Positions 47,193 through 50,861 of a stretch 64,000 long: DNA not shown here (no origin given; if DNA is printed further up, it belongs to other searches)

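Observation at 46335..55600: Uncharacterised envelope gene cluster: CN-hydrolase + TPR/FG-GAP/UnbV giant lipoprotein + membrane pentaheme cytochrome-TPR fusion + CRTAC1-like protein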

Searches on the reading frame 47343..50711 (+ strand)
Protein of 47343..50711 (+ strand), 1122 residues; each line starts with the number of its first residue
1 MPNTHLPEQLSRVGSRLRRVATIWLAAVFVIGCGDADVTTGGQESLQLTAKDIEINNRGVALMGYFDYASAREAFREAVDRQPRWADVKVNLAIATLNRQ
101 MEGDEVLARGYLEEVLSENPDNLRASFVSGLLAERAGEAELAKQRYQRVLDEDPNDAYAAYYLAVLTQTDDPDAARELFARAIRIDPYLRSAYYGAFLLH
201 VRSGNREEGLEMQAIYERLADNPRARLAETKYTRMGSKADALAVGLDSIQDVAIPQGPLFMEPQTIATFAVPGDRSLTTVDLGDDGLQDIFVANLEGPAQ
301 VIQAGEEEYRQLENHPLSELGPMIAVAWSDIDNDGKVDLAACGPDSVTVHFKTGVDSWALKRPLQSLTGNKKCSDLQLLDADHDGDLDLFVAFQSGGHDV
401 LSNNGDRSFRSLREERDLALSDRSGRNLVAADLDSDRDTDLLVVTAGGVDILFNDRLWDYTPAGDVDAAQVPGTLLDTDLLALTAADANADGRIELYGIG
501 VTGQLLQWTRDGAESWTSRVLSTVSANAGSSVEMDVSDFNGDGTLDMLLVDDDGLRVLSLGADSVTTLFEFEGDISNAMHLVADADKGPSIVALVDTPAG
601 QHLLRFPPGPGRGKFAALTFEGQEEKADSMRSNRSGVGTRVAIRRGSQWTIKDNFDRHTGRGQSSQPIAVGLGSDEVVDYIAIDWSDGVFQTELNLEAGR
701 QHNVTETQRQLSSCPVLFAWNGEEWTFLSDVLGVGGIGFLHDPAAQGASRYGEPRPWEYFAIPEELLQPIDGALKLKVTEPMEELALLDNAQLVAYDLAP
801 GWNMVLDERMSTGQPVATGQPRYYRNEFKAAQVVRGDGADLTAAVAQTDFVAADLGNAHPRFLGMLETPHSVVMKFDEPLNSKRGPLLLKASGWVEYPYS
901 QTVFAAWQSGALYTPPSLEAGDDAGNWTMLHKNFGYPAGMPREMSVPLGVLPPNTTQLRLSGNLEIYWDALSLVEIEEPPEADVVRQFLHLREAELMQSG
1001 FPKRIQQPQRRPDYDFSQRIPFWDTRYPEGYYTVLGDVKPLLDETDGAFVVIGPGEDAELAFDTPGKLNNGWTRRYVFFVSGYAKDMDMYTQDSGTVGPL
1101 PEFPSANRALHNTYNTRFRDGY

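Call 3: search_protein_families(library=pfam, proteins=[window:47343-50711:+], max_evalue=0.01)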
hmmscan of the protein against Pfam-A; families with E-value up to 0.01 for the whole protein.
window:47343-50711:+ (1122 aa): 11 families
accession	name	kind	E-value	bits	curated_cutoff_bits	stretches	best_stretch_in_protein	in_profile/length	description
PF13517.12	FG-GAP_3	-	7.2e-20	71.8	26.9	4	380-443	1-61/61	FG-GAP-like repeat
PF07719.23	TPR_2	-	6e-10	38.9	27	0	56-84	5-33/34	Tetratricopeptide repeat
PF14559.12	TPR_19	-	5.5e-09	36.7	25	1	102-161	4-63/68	Tetratricopeptide repeat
PF13432.12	TPR_16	-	2.2e-08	34.8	32.7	1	130-188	4-63/65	Tetratricopeptide repeat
PF23914.1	TPR_CcmH_CycH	-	3.3e-08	34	42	1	66-154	64-152/158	Cytochrome c-type biogenesis protein H TPR domain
PF07593.17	UnbV_ASPIC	-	5.6e-06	26.6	23.4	1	636-701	1-66/68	ASPIC and UnbV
PF13428.12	TPR_14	-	1.8e-05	25.4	23.5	0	160-194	5-39/44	Tetratricopeptide repeat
PF13174.12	TPR_6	-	5.3e-05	24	26.3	0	129-155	6-32/33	Tetratricopeptide repeat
PF00515.34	TPR_1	-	5.6e-05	23.2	27.8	0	56-83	5-32/34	Tetratricopeptide repeat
PF13181.12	TPR_8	-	0.00023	21.5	25.7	0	166-187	11-32/34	Tetratricopeptide repeat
PF24575.1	TPR_Slam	-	0.00028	21.7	35.2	0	119-176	43-101/104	Surface lipoprotein assembly modifier, N-terminal TPR repeats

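Call 6: search_protein_families(library=ncbifam, proteins=[window:47343-50711:+], max_evalue=0.01)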
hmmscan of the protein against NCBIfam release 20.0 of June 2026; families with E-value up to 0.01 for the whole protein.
window:47343-50711:+ (1122 aa): 7 families
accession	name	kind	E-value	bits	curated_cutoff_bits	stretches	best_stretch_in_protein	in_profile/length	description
TIGR02917.1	PEP_TPR_lipo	equivalog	6.6e-10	37.5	312.2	1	66-244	411-589/899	XrtA/PEP-CTERM system TPR-repeat protein PrsT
NF040959.1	MamA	equivalog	4.1e-08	32.9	200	1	68-210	53-193/204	magnetosome protein MamA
NF033758.1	gliding_GltE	equivalog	9.4e-08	31.4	225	1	65-193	65-191/411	adventurous gliding motility TPR repeat lipoprotein GltE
TIGR02521.1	type_IV_pilW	equivalog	1.1e-06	28.4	154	1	85-190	30-133/234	type IV pilus biogenesis/stability protein PilW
NF052348.1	beta_propeller_lectin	domain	5.4e-06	25.7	200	1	485-555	199-272/337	beta propeller lectin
NF033920.0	C39_PA2778_fam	equivalog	0.00035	20.1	150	0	106-187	173-255/255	PA2778 family cysteine peptidase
NF052349.1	BP39L_fam_lectin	equivalog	0.0026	16.7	400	0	485-555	196-267/335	BP39L family lectin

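Call 22: find_homologous_proteins(query=window:47343-50708:+, max_evalue=0.00001)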
Query window:47343-50708:+ (1122 aa): 1320 proteins with E <= 0.00001 among 8000 candidates; the best 120 are listed.
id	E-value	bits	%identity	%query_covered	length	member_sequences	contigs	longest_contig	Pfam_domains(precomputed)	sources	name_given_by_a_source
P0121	0.0e+0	2570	100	100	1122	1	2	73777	PF14559.13,PF23914.2,PF13517.13,PF13432.13,PF13428.13,PF07593.19,PF07719.24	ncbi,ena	-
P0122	0.0e+0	1951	76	98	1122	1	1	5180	PF14559.13,PF23914.2,PF13517.13,PF00515.35,PF13432.13,PF13428.13,PF07593.19,PF13181.13,PF07719.24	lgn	-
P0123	0.0e+0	1822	72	96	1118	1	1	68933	PF14559.13,PF23914.2,PF13517.13,PF00515.35,PF13432.13,PF13428.13,PF07593.19,PF07719.24,PF13174.13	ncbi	ncbi:MAG: FG-GAP-like repeat-containing protein [Gammaproteobacteria bacterium]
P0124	0.0e+0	1786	71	97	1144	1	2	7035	PF01839.30,PF14559.13,PF23914.2,PF13517.13,PF00515.35,PF13432.13,PF13428.13,PF07593.19,PF07719.24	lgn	-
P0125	0.0e+0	1713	68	98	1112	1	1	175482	PF01839.30,PF14559.13,PF23914.2,PF13517.13,PF00515.35,PF13432.13,PF13428.13,PF07593.19,PF07719.24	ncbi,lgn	ncbi:MAG: ASPIC/UnbV domain-containing protein [Pseudomonadota bacterium]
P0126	0.0e+0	1067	55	80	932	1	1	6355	PF01839.30,PF14559.13,PF13517.13,PF00515.35,PF13432.13,PF13428.13,PF07593.19,PF07719.24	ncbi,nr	ncbi:MAG: tetratricopeptide repeat protein, partial [Gammaproteobacteria bacterium]|nr:tetratricopep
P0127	0.0e+0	1057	47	99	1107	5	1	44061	PF01839.30,PF14559.13,PF23914.2,PF13517.13,PF00515.35,PF13432.13,PF07593.19,PF07719.24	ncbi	-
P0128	0.0e+0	1053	46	98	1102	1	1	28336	PF01839.30,PF14559.13,PF13517.13,PF00515.35,PF13432.13,PF07593.19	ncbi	-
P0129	0.0e+0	1047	47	98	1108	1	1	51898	PF14559.13,PF13517.13,PF07593.19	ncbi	ncbi:MAG: FG-GAP-like repeat-containing protein [Gammaproteobacteria bacterium]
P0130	0.0e+0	1039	47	98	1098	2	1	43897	PF14559.13,PF23914.2,PF13517.13,PF13432.13,PF07593.19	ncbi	ncbi:MAG: FG-GAP-like repeat-containing protein [Gammaproteobacteria bacterium]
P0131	0.0e+0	1034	47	98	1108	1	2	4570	PF14559.13,PF13517.13,PF13432.13,PF13428.13,PF07593.19,PF07719.24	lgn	-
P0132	0.0e+0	1018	47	99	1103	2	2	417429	PF01839.30,PF23914.2,PF16918.12,PF13428.13,PF07593.19,PF14559.13,PF13371.13,PF13517.13,PF00515.35,PF12895.14,PF13424.13,PF13432.13,PF13181.13,PF07719.24,PF13174.13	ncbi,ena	-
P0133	3.6e-297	1007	46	94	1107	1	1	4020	PF14559.13,PF13517.13,PF13432.13,PF07593.19,PF07719.24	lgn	-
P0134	1.3e-296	1005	46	96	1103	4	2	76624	PF14559.13,PF13517.13,PF12895.14,PF13432.13,PF07593.19,PF13181.13,PF07719.24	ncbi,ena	-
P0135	1.3e-296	1005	45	96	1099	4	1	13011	PF14559.13,PF23914.2,PF13517.13,PF00515.35,PF13424.13,PF13432.13,PF13428.13,PF07593.19,PF23743.2,PF07719.24,PF13174.13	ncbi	-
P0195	1.7e-273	928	44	98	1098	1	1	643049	PF13414.13,PF13428.13,PF07593.19,PF14559.13,PF13371.13,PF13517.13,PF00515.35,PF12895.14,PF13424.13,PF13432.13,PF07719.24,PF13174.13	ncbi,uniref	ncbi:FG-GAP-like repeat-containing protein [Wenzhouxiangella sp. EGI_FJ10305]|uniref:FG-GAP-like rep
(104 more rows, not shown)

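Call 23: find_encoding_contigs(protein=P0195, flank=10000, max_places=1)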
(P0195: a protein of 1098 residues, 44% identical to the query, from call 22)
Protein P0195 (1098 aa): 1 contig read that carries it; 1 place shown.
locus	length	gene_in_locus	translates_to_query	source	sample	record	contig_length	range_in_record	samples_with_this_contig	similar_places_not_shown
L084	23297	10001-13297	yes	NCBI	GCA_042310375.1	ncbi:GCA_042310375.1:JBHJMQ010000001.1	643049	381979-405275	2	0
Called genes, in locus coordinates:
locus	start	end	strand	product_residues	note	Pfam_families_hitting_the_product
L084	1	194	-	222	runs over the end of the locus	PF00034:Cytochrom_C (faint), PF13442:Cytochrome_CBB3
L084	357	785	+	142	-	PF01244:Peptidase_M19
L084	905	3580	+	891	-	PF28598:PDH_E1_N, PF00456:Transketolase_N, PF17831:PDH_E1_M, PF22613:Transketolase_C_1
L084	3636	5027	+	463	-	PF00364:Biotin_lipoyl, PF02817:E3_binding, PF00198:2-oxoacid_dh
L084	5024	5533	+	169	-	PF13650:Asp_protease_2, PF13975:gag-asp_proteas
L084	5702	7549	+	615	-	PF00364:Biotin_lipoyl, PF25997:BSH_YhbJ (faint), PF01134:GIDA (weak), PF07992:Pyr_redox_2, PF12831:FAD_oxidored, PF13738:Pyr_redox_3, PF00070:Pyr_redox, PF02852:Pyr_redox_dim, +6 more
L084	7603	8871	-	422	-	PF00691:OmpA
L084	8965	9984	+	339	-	PF00795:CN_hydrolase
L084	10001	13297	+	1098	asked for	PF07719:TPR_2 (faint), PF13424:TPR_12 (faint), PF13174:TPR_6 (faint), PF13428:TPR_14 (faint), PF13432:TPR_16, PF14559:TPR_19 (weak), PF13517:FG-GAP_3, PF07593:UnbV_ASPIC (weak), +4 more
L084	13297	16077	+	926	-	PF07719:TPR_2 (faint), PF13435:Cytochrome_C554 (faint), PF00515:TPR_1 (faint), PF13181:TPR_8 (faint), PF13414:TPR_11 (faint), PF13431:TPR_17 (faint), PF13432:TPR_16, PF14559:TPR_19 (faint)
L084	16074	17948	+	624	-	PF13517:FG-GAP_3, PF07593:UnbV_ASPIC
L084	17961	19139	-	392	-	PF01041:DegT_DnrJ_EryC1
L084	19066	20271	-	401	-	PF02350:Epimerase_2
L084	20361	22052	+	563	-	PF01839:FG-GAP (faint), PF13517:FG-GAP_3, PF07593:UnbV_ASPIC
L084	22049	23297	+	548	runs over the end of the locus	PF13432:TPR_16 (weak), PF13432:TPR_16 (weak), PF14559:TPR_19 (weak), PF13424:TPR_12, PF13432:TPR_16, PF14559:TPR_19, PF13432:TPR_16, PF13432:TPR_16, +20 more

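Call 31: search_solved_structures(query=window:47343-50708:+, max_evalue=0.01)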
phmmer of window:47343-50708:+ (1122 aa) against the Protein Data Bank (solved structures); distinct sequences matched with E-value up to 0.01: 39.
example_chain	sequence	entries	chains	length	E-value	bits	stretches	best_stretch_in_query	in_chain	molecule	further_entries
9qhb_A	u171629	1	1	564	1.1e-17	66.4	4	45-225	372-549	Engineered tetratricopeptide repeat protein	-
8bu0_A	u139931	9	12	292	7.8e-11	43.7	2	45-225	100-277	Consensus tetratricopeptide repeat protein | Crystal structure of an 8-repeat consensus TPR superhelix with Zinc. | Monomer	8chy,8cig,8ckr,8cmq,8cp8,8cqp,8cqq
9qhc_A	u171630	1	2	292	7.7e-10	40.4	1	57-213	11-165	Engineered tetratricopeptide repeat protein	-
7obi_A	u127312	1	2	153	1e-06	30.1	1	55-190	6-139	CTPR-rv4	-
7yeh_B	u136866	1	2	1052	2.8e-06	28.6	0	70-195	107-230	UDP-N-acetylglucosamine--peptide N-acetylglucosaminyltransferase 110 kDa subunit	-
7yea_A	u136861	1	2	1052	2.8e-06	28.6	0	70-195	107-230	UDP-N-acetylglucosamine--peptide N-acetylglucosaminyltransferase 110 kDa subunit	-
7ntf_A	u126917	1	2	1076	2.9e-06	28.6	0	70-195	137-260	Isoform 1 of UDP-N-acetylglucosamine--peptide N-acetylglucosaminyltransferase 110 kDa subu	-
8far_A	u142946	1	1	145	3.7e-06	28.2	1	71-157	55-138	I432-1-CC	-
1w3b_A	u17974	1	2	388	8.5e-06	27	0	70-195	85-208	UDP-N-ACETYLGLUCOSAMINE--PEPTIDE N-ACETYLGLUCOSAMINYLTRANSFERASE 110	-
8cus_A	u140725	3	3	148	8.8e-06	27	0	71-156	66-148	I432-1(NaCl) Chain A | I432-1(Imd) Chain A | I432-1-X3 Chain A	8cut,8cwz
6eou_A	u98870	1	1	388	9.4e-06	26.9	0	70-195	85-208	UDP-N-acetylglucosamine--peptide N-acetylglucosaminyltransferase 110 kDa subunit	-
6v8e_A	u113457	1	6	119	1.4e-05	26.3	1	125-214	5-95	Designed protein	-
6vl6_A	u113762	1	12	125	1.5e-05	26.3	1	115-188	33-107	T33_dn2A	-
2fo7_A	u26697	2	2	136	1.7e-05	26.1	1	58-187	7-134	SYNTHETIC CONSENSUS TPR PROTEIN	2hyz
6vfi_B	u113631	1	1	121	1.7e-05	26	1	125-212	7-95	O43_dn18B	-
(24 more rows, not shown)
